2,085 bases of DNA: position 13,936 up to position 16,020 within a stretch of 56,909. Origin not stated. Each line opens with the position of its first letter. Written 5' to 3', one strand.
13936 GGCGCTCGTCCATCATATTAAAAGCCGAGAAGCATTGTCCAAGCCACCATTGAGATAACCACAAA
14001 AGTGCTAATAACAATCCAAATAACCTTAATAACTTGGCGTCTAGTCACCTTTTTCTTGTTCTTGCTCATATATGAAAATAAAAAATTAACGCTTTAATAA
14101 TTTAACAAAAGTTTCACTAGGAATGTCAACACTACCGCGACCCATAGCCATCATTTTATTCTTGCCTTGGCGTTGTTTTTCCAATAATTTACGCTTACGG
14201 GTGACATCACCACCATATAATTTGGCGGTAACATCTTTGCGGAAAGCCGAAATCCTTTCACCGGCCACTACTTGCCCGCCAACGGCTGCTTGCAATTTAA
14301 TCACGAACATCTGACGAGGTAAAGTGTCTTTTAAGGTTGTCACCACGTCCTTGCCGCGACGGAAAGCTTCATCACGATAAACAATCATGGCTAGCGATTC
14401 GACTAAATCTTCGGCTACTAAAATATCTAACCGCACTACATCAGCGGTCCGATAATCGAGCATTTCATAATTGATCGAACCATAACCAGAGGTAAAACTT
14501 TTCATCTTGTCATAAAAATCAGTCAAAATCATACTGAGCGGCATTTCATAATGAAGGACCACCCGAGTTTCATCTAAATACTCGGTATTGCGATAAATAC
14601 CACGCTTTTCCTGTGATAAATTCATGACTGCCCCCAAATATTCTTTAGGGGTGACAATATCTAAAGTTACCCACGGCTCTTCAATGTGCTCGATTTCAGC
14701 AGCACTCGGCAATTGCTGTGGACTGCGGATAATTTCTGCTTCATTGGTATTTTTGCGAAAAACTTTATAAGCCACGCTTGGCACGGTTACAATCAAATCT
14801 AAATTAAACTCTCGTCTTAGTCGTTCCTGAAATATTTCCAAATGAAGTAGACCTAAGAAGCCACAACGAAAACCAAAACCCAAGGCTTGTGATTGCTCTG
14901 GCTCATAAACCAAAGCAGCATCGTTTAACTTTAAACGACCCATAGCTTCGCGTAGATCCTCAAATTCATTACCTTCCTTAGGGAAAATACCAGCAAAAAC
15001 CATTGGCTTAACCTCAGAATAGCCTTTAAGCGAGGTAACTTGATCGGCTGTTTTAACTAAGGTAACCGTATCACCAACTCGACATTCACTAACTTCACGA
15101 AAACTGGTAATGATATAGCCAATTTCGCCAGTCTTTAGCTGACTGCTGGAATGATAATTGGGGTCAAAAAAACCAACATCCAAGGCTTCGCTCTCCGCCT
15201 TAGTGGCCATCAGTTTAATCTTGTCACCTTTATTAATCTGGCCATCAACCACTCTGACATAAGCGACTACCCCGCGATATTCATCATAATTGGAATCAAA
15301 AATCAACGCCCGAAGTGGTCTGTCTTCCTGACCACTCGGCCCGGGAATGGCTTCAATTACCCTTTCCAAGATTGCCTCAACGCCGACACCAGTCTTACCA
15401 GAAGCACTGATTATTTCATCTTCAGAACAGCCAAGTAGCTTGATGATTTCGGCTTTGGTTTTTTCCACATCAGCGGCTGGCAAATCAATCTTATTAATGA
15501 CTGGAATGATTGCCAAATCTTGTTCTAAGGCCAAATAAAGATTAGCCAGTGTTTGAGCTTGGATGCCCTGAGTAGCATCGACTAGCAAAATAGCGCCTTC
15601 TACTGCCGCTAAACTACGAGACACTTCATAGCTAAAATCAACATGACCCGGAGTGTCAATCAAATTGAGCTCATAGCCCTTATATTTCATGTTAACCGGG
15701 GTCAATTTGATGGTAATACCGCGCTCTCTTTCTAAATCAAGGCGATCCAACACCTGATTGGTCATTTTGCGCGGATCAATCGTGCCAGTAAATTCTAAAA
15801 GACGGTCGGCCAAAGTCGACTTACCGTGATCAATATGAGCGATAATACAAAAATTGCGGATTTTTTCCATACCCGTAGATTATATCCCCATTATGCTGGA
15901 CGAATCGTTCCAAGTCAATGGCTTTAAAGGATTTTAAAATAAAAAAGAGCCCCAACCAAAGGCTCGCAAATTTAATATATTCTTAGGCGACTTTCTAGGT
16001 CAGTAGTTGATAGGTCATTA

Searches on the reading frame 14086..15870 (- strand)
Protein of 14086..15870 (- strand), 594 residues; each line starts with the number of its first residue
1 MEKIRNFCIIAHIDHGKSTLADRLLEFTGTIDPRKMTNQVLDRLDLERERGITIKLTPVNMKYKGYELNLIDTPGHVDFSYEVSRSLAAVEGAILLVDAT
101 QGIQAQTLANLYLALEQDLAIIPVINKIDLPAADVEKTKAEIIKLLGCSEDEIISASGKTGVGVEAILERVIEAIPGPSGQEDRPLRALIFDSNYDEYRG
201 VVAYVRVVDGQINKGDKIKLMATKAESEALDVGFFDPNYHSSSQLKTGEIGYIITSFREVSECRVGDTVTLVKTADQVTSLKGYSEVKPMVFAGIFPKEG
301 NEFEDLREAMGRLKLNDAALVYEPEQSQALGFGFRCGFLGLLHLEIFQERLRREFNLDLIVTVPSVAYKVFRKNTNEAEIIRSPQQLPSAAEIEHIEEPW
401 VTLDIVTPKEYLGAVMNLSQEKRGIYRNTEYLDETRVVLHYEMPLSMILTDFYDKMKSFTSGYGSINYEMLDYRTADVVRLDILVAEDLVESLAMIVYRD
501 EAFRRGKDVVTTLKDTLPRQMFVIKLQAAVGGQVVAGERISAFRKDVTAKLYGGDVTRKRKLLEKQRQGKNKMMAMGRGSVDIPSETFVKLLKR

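Call 10: find_related_loci(query=window:14086-15870:-, collection=genome_contigs, flank=3000)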
Query window:14086-15870:- (594 aa) in genome_contigs; peptide patterns used: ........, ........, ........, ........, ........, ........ (x = any residue, [..] = any of these).
134 stretches matched a pattern; 96 encode a relative of the query (tblastn E <= 1e-3); the best 80 are kept; 80 distinct loci.
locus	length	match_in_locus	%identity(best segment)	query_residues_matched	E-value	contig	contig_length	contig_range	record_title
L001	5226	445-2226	98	1-594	0e+0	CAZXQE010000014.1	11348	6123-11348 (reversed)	MAG TPA_asm: uncultured Gammaproteobacteria bacterium isolate binchicken_co111_53 genome assembly, contig: NODE_12497_le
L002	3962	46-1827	96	1-594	0e+0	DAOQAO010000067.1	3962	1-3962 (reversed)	MAG TPA_asm: bacterium isolate AMR_MDS_1260 NODE_30025_length_3962_cov_4.221397, whole genome shotgun sequence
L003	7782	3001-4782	90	1-594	0e+0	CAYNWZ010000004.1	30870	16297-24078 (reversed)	MAG TPA_asm: uncultured Gammaproteobacteria bacterium isolate binchicken_co20_421 genome assembly, contig: NODE_3148_len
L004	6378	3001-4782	90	1-594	0e+0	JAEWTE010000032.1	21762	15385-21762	MAG: Candidatus Parcubacteria bacterium isolate OH_SDB_132 k127_387191, whole genome shotgun sequence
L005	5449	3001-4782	89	1-594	0e+0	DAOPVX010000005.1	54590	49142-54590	MAG TPA_asm: bacterium isolate AMR_MDS_1381 NODE_544_length_54590_cov_79.681324, whole genome shotgun sequence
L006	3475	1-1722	90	21-594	0e+0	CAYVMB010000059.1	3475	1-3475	MAG TPA_asm: uncultured Gammaproteobacteria bacterium isolate SRP192927_co1_987 genome assembly, contig: NODE_85782_leng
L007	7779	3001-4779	82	1-593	0e+0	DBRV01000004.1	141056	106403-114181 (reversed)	MAG TPA_asm: Candidatus Falkowbacteria bacterium UBA1359 UBA1359_contig_58, whole genome shotgun sequence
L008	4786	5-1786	81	1-594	0e+0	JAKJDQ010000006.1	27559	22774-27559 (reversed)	MAG: Patescibacteria group bacterium isolate UR.bin45 UR_contig_3984, whole genome shotgun sequence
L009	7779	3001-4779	78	1-594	0e+0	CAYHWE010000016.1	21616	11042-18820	MAG TPA_asm: uncultured Gammaproteobacteria bacterium isolate ERP119705_co15_594 genome assembly, contig: NODE_2246_leng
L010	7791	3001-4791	76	1-594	0e+0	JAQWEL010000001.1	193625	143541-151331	MAG: Patescibacteria group bacterium isolate STF2_74 NODE_42_length_193625_cov_5.160637_Sandtown_F2, whole genome shotgu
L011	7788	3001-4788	75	1-594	0e+0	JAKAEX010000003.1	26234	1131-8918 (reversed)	MAG: bacterium isolate WY1.bin50 NODE_2652_length_26234_cov_1.354924, whole genome shotgun sequence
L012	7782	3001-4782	72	1-594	0e+0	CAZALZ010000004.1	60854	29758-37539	MAG TPA_asm: uncultured Gammaproteobacteria bacterium isolate SRP192927_co3_682 genome assembly, contig: NODE_787_length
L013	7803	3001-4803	74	1-594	0e+0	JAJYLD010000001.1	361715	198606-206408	MAG: bacterium isolate DBS2-1.bin63 NODE_14_length_361715_cov_4.255465, whole genome shotgun sequence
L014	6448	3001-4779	76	1-594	0e+0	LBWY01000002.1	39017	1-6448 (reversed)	MAG: Parcubacteria group bacterium GW2011_GWE2_39_37 UT48_C0002, whole genome shotgun sequence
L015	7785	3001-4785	74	1-594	0e+0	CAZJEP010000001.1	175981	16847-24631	MAG TPA_asm: uncultured Gammaproteobacteria bacterium isolate SRP278252_co1_838 genome assembly, contig: NODE_63_length_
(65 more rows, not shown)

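Call 15: find_related_loci(query=window:14086-15870:-, collection=metagenome_contigs, flank=3000)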
Query window:14086-15870:- (594 aa) in metagenome_contigs; peptide patterns used: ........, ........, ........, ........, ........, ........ (x = any residue, [..] = any of these).
197 stretches matched a pattern; 124 encode a relative of the query (tblastn E <= 1e-3); the best 80 are kept; 80 distinct loci.
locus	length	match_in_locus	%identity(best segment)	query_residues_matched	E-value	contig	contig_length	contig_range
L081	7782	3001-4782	90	1-594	0e+0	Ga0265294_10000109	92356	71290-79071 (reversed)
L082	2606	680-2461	89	1-594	0e+0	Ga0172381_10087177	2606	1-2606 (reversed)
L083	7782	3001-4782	89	1-594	0e+0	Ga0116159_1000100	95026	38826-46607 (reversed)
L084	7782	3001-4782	89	1-594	0e+0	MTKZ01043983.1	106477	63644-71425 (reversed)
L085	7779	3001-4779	82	1-593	0e+0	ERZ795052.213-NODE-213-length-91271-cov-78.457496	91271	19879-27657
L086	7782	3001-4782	81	1-594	0e+0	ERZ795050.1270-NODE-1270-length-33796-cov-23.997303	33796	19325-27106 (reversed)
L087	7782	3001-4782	81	1-594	0e+0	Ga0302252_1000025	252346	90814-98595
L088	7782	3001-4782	81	1-594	0e+0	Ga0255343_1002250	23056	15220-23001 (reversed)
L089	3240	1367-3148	81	1-594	0e+0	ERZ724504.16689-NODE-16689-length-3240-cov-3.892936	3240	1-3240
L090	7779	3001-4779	76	1-594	0e+0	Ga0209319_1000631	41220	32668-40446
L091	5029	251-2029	76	1-594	0e+0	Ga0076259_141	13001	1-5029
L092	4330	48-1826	75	1-594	0e+0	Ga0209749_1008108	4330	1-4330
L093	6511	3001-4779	75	1-594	0e+0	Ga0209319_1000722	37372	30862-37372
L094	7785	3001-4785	74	1-594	0e+0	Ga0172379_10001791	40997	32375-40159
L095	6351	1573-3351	75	1-594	0e+0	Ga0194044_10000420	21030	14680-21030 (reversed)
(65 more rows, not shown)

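Call 22: find_homologous_proteins(query=window:14086-15870:-, max_evalue=1e-100)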
Query window:14086-15870:- (594 aa): 8000 proteins with E <= 1e-100 among 8000 candidates; the best 120 are listed.
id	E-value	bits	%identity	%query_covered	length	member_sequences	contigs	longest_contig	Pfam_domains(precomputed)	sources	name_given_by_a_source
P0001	0.0e+0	1308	100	100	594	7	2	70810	PF01926.30,PF00679.31,PF06421.18,PF00009.34,PF03144.32,PF22042.3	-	-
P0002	0.0e+0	1190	89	100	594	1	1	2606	PF01926.30,PF00679.31,PF06421.18,PF00009.34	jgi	-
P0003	0.0e+0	1189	90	100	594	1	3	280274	PF01926.30,PF00679.31,PF06421.18,PF00009.34,PF22042.3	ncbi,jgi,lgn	jgi:GTP-binding protein LepA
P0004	0.0e+0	1189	90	100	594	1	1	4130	PF01926.30,PF00679.31,PF06421.18,PF00009.34,PF22042.3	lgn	-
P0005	0.0e+0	1188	90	100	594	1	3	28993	PF01926.30,PF00679.31,PF06421.18,PF00009.34,PF22042.3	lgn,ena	-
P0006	0.0e+0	1188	89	100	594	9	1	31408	PF01926.30,PF00679.31,PF06421.18,PF00009.34,PF03144.32,PF22042.3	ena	-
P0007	0.0e+0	1187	90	100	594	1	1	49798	PF01926.30,PF00679.31,PF06421.18,PF00009.34,PF22042.3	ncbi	-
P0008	0.0e+0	1186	90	100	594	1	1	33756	PF01926.30,PF00679.31,PF06421.18,PF00009.34,PF22042.3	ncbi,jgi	jgi:GTP-binding protein LepA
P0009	0.0e+0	1186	90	100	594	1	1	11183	PF01926.30,PF00679.31,PF06421.18,PF00009.34,PF22042.3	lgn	-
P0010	0.0e+0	1185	90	100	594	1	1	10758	PF01926.30,PF00679.31,PF06421.18,PF00009.34,PF22042.3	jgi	-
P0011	0.0e+0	1184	90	100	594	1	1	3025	PF01926.30,PF00679.31,PF06421.18,PF00009.34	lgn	-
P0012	0.0e+0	1183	90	100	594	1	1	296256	PF01926.30,PF00679.31,PF06421.18,PF00009.34,PF22042.3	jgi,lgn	-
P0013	0.0e+0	1182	89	100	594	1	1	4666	PF01926.30,PF00679.31,PF06421.18,PF00009.34,PF03144.32,PF22042.3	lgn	-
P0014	0.0e+0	1181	89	100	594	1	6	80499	PF01926.30,PF00679.31,PF06421.18,PF00009.34,PF22042.3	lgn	-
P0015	0.0e+0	1181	89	100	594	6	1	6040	PF01926.30,PF00679.31,PF06421.18,PF00009.34,PF22042.3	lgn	-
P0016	0.0e+0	1181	89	100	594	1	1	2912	PF01926.30,PF00679.31,PF06421.18,PF00009.34,PF03144.32,PF22042.3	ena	-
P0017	0.0e+0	1180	89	100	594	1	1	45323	PF01926.30,PF00679.31,PF06421.18,PF00009.34,PF03144.32,PF22042.3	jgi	jgi:GTP-binding protein LepA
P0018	0.0e+0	1170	88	100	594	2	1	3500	PF01926.30,PF00679.31,PF06421.18,PF00009.34,PF22042.3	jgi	jgi:GTP-binding protein LepA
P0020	0.0e+0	1144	87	100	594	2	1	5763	PF01926.30,PF00679.31,PF06421.18,PF00009.34,PF03144.32,PF22042.3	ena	-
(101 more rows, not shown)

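Call 24: find_encoding_contigs(protein=P0001, flank=2500, max_places=4)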
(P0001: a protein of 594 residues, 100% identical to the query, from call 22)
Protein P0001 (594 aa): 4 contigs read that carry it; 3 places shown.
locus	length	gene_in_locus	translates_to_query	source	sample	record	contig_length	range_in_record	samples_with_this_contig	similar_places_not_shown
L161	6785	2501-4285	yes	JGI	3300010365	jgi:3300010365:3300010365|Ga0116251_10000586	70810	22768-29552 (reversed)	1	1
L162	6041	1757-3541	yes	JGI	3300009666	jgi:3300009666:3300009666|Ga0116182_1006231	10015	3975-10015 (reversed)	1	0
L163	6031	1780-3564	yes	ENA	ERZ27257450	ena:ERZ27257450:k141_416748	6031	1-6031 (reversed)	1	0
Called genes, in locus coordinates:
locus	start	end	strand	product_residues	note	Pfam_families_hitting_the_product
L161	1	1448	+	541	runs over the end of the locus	PF03023:MurJ, PF13440:Polysacc_synt_3, PF01554:MatE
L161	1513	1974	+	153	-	-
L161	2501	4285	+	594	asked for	PF00009:GTP_EFTU, PF01926:MMR_HSR1 (weak), PF22042:EF-G_D2 (weak), PF03144:GTP_EFTU_D2, PF00679:EFG_C, PF06421:LepA_C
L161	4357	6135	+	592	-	PF01368:DHH, PF02272:DHHA1, PF17768:RecJ_OB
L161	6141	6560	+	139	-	PF00075:RNase_H, PF13456:RVT_3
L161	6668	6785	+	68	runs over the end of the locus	-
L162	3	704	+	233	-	?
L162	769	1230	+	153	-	-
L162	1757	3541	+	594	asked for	PF00009:GTP_EFTU, PF01926:MMR_HSR1 (weak), PF22042:EF-G_D2 (weak), PF03144:GTP_EFTU_D2, PF00679:EFG_C, PF06421:LepA_C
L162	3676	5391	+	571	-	PF01368:DHH, PF02272:DHHA1, PF17768:RecJ_OB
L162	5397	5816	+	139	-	PF00075:RNase_H, PF13456:RVT_3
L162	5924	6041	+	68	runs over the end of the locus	-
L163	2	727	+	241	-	?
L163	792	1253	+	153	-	-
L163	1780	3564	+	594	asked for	PF00009:GTP_EFTU, PF01926:MMR_HSR1 (weak), PF22042:EF-G_D2 (weak), PF03144:GTP_EFTU_D2, PF00679:EFG_C, PF06421:LepA_C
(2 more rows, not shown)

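Call 25: find_encoding_contigs(protein=P0020, flank=2500, max_places=2)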
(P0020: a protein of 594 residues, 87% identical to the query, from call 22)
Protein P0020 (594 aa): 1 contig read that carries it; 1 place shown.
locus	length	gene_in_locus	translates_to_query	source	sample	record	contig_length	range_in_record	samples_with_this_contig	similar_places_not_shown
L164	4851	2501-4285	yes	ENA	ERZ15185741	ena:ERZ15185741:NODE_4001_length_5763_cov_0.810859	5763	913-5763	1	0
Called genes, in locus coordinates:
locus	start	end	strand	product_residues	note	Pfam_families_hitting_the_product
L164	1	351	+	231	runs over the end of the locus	-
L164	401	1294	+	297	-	PF01554:MatE, PF03023:MurJ, PF13440:Polysacc_synt_3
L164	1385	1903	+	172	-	-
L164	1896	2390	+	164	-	-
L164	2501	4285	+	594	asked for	PF00009:GTP_EFTU, PF01926:MMR_HSR1 (weak), PF22042:EF-G_D2 (faint), PF03144:GTP_EFTU_D2 (weak), PF00679:EFG_C, PF06421:LepA_C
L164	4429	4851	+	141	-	?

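Call 26: find_encoding_contigs(protein=P0017, flank=2500, max_places=2)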
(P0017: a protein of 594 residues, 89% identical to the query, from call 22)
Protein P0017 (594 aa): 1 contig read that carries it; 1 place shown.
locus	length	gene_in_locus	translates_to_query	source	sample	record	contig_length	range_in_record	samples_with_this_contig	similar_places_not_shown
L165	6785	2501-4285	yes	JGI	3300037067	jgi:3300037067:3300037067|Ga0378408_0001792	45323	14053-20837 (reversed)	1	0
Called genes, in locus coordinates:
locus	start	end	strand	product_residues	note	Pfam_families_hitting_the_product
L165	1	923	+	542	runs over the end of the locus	PF03023:MurJ, PF13440:Polysacc_synt_3, PF01554:MatE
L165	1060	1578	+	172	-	PF00293:NUDIX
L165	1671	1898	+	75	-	-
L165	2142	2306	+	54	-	-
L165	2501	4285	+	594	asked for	PF00009:GTP_EFTU, PF01926:MMR_HSR1 (weak), PF22042:EF-G_D2 (faint), PF03144:GTP_EFTU_D2 (weak), PF00679:EFG_C, PF06421:LepA_C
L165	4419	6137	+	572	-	PF01368:DHH, PF02272:DHHA1, PF17768:RecJ_OB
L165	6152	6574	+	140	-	PF00075:RNase_H, PF13456:RVT_3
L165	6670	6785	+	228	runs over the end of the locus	PF05724:TPMT (weak), PF13489:Methyltransf_23, PF03848:TehB, PF13649:Methyltransf_25, PF13847:Methyltransf_31, PF08241:Methyltransf_11, PF08242:Methyltransf_12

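Call 27: find_encoding_contigs(protein=P0013, flank=2500, max_places=2)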
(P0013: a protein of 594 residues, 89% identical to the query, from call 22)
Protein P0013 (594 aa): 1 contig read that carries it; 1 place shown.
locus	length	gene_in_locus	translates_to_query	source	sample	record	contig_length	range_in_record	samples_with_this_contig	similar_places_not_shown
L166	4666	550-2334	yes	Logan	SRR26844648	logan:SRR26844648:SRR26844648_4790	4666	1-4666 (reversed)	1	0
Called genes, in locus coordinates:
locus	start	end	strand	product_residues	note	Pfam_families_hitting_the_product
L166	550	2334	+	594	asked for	PF00009:GTP_EFTU, PF01926:MMR_HSR1 (faint), PF22042:EF-G_D2 (weak), PF03144:GTP_EFTU_D2 (weak), PF00679:EFG_C, PF06421:LepA_C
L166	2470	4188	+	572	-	PF01368:DHH, PF02272:DHHA1, PF17768:RecJ_OB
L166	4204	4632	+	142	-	PF00075:RNase_H, PF13456:RVT_3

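Call 30: find_encoding_contigs(protein=P0016, flank=2500, max_places=2)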
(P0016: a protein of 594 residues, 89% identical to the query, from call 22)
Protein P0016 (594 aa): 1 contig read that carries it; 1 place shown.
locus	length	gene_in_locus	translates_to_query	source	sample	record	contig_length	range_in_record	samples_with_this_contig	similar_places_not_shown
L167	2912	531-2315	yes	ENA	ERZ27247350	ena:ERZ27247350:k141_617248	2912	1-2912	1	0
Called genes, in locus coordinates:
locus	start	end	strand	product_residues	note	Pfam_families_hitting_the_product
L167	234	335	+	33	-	-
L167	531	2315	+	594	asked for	PF00009:GTP_EFTU, PF01926:MMR_HSR1 (weak), PF22042:EF-G_D2 (faint), PF03144:GTP_EFTU_D2 (weak), PF00679:EFG_C, PF06421:LepA_C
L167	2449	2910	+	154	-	?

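Call 31: find_encoding_contigs(protein=P0018, flank=2500, max_places=2)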
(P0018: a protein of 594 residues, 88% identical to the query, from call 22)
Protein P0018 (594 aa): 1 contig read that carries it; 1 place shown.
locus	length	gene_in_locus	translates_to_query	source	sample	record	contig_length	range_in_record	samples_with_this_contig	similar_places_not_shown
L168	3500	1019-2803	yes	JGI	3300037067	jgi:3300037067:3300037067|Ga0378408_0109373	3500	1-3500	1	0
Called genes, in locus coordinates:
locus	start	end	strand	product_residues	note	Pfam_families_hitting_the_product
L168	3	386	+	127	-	?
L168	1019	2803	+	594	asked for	PF00009:GTP_EFTU, PF01926:MMR_HSR1 (weak), PF22042:EF-G_D2 (faint), PF00679:EFG_C, PF06421:LepA_C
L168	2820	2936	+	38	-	-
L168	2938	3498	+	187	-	?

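Call 32: find_encoding_contigs(protein=P0007, flank=2500, max_places=2)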
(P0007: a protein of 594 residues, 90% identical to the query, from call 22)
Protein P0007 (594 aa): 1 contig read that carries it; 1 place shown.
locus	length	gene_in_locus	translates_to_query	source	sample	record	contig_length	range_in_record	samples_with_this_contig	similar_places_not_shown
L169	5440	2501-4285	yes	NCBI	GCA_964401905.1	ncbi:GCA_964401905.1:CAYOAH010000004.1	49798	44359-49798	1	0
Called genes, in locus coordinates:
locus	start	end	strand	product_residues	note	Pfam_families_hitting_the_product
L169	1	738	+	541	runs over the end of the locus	PF03023:MurJ, PF01943:Polysacc_synt, PF13440:Polysacc_synt_3, PF01554:MatE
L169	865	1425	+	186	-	-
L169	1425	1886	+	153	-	-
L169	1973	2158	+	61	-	-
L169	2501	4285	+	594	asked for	PF00009:GTP_EFTU, PF01926:MMR_HSR1 (weak), PF22042:EF-G_D2 (faint), PF00679:EFG_C, PF06421:LepA_C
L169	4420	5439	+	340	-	?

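Call 33: find_encoding_contigs(protein=P0003, flank=2500, max_places=2)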
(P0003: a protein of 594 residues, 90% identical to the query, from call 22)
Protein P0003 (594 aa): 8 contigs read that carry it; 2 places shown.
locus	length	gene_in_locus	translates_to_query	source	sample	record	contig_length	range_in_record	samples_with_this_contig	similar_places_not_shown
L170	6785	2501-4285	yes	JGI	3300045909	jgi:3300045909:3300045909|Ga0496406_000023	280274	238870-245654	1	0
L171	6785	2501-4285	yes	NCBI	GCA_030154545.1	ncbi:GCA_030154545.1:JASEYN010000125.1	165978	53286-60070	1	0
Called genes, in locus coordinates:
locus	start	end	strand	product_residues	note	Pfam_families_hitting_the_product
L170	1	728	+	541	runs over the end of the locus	PF03023:MurJ, PF01943:Polysacc_synt, PF13440:Polysacc_synt_3, PF01554:MatE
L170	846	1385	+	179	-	-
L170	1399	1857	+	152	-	-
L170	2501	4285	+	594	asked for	PF00009:GTP_EFTU, PF01926:MMR_HSR1 (weak), PF22042:EF-G_D2 (faint), PF00679:EFG_C, PF06421:LepA_C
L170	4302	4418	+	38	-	-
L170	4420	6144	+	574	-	PF01368:DHH, PF02272:DHHA1, PF17768:RecJ_OB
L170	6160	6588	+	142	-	PF00075:RNase_H, PF13456:RVT_3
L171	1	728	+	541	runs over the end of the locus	PF03023:MurJ, PF01943:Polysacc_synt, PF13440:Polysacc_synt_3, PF01554:MatE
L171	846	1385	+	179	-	-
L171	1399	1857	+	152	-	-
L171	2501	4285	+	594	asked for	PF00009:GTP_EFTU, PF01926:MMR_HSR1 (weak), PF22042:EF-G_D2 (faint), PF00679:EFG_C, PF06421:LepA_C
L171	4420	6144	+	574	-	PF01368:DHH, PF02272:DHHA1, PF17768:RecJ_OB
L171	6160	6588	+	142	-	PF00075:RNase_H, PF13456:RVT_3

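Call 56: search_protein_families(library=pfam, proteins=[L003:1517-1903:+], max_evalue=1)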
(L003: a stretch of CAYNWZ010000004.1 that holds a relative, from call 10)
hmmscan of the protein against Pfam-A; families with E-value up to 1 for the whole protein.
L003:1517-1903:+ (128 aa): 2 families
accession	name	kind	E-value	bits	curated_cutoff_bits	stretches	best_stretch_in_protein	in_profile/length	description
PF00293.34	NUDIX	-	0.0038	17.7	21.1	1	4-92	33-118/134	NUDIX domain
PF09204.15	Colicin_immun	-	0.21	12.6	22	1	16-70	21-76/88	Bacterial self-protective colicin-like immunity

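Call 57: search_protein_families(library=ncbifam, proteins=[window:14086-15870:-], max_evalue=0.1)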
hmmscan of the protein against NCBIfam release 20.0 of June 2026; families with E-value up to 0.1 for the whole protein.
window:14086-15870:- (594 aa): 41 families (the best 25 are shown)
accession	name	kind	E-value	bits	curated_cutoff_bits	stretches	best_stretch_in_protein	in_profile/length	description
TIGR01393.1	lepA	equivalog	4.6e-266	883.9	533.9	1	3-593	2-593/595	translation elongation factor 4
TIGR01394.1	TypA_BipA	equivalog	3.1e-62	210.7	757.3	1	4-475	1-470/594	translational GTPase TypA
TIGR00484.1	EF-G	equivalog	8e-56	189.5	659.4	3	1-149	7-158/691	elongation factor G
NF009381.0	PRK12740.1-5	subfamily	4.6e-51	174.1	583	3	2-147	7-155/692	elongation factor G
NF012153.1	tet_protect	equivalog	7.4e-50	169.8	775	2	6-146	2-145/614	tetracycline resistance ribosomal protection protein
NF007583.0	PRK10218.1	equivalog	1.5e-42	145.4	1260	1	1-468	2-467/607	ribosome-dependent GTPase TypA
TIGR00490.1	aEF-2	equivalog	4.3e-42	144.1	738.45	2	2-141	17-161/720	elongation factor EF-2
NF009891.0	PRK13351.1-1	equivalog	1.5e-41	142.8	597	3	2-142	7-150/681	elongation factor G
NF001964.0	PRK00741.1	equivalog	4.1e-41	141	473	2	2-135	10-150/529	peptide chain release factor 3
NF033148.1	tet_protect_M_W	exception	5e-39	134.1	1100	3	3-144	2-146/639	TetM/TetW/TetO/TetS family tetracycline resistance ribosomal protection protein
NF000120.3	47473_otr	exception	1.2e-34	120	900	2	6-146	4-147/608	tetracycline resistance ribosomal protection protein Otr(A)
NF012155.1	tet_protect_M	exception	1.2e-31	109.7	1420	2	3-135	2-137/639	tetracycline resistance ribosomal protection protein Tet(M)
TIGR00503.1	prfC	equivalog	1.8e-31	109.2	466.95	2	2-146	9-160/527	peptide chain release factor 3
NF009377.1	PRK12740.1-1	equivalog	9.3e-27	93.7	890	3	2-147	11-159/700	elongation factor G-like protein EF-G2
NF009379.0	PRK12740.1-3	equivalog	5.6e-26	91.3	513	2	3-138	7-145/674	elongation factor G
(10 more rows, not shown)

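Call 73: list_cluster_members(proteins=[P0001])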
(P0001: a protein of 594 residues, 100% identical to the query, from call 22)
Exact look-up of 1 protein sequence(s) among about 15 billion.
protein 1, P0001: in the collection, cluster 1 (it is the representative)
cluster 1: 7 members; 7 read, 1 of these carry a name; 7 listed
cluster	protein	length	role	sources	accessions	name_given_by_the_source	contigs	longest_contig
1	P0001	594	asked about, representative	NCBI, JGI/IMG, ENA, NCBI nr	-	-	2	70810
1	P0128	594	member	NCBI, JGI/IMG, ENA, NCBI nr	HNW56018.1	MAG TPA: translation elongation factor 4 [bacterium] | translation elongation factor 4 [bacterium]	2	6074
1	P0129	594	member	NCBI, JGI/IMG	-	-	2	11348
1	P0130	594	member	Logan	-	-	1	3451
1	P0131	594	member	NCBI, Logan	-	-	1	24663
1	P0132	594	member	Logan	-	-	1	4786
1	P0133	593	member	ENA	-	-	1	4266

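Call 74: find_encoding_contigs(protein=P0131, flank=2500, max_places=2)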
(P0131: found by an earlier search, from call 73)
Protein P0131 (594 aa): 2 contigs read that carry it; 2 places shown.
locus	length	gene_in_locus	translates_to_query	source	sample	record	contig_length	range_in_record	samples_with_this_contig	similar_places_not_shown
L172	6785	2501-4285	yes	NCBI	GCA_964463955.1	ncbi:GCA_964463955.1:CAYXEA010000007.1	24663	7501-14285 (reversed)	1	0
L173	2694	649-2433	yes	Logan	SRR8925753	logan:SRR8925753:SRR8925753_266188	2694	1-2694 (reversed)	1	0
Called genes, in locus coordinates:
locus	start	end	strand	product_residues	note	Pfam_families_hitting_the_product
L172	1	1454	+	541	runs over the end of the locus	PF03023:MurJ, PF13440:Polysacc_synt_3, PF01554:MatE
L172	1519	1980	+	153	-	-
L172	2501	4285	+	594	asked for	PF00009:GTP_EFTU, PF01926:MMR_HSR1 (weak), PF22042:EF-G_D2 (weak), PF03144:GTP_EFTU_D2, PF00679:EFG_C, PF06421:LepA_C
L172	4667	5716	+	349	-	PF02272:DHHA1, PF17768:RecJ_OB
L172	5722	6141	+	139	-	PF00075:RNase_H, PF13456:RVT_3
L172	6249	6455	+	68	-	-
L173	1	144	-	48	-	?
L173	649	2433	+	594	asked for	PF00009:GTP_EFTU, PF01926:MMR_HSR1 (weak), PF22042:EF-G_D2 (weak), PF03144:GTP_EFTU_D2, PF00679:EFG_C, PF06421:LepA_C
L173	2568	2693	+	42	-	?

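Call 75: find_encoding_contigs(protein=P0128, flank=2500, max_places=2)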
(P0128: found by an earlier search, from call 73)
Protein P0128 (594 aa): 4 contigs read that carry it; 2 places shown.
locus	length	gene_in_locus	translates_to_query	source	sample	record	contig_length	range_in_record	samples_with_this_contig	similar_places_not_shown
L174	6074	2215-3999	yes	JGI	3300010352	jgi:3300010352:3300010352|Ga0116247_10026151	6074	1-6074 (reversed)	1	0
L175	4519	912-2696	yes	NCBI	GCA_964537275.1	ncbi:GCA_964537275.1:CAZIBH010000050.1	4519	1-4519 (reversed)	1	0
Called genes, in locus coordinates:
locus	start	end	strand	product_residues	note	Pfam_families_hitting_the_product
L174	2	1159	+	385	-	?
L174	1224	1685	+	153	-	-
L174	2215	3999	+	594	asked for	PF00009:GTP_EFTU, PF01926:MMR_HSR1 (weak), PF22042:EF-G_D2 (weak), PF03144:GTP_EFTU_D2, PF00679:EFG_C, PF06421:LepA_C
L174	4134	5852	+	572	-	PF01368:DHH, PF02272:DHHA1, PF17768:RecJ_OB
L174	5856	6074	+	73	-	?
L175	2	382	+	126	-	?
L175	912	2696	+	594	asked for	PF00009:GTP_EFTU, PF01926:MMR_HSR1 (weak), PF22042:EF-G_D2 (weak), PF03144:GTP_EFTU_D2, PF00679:EFG_C, PF06421:LepA_C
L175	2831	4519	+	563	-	?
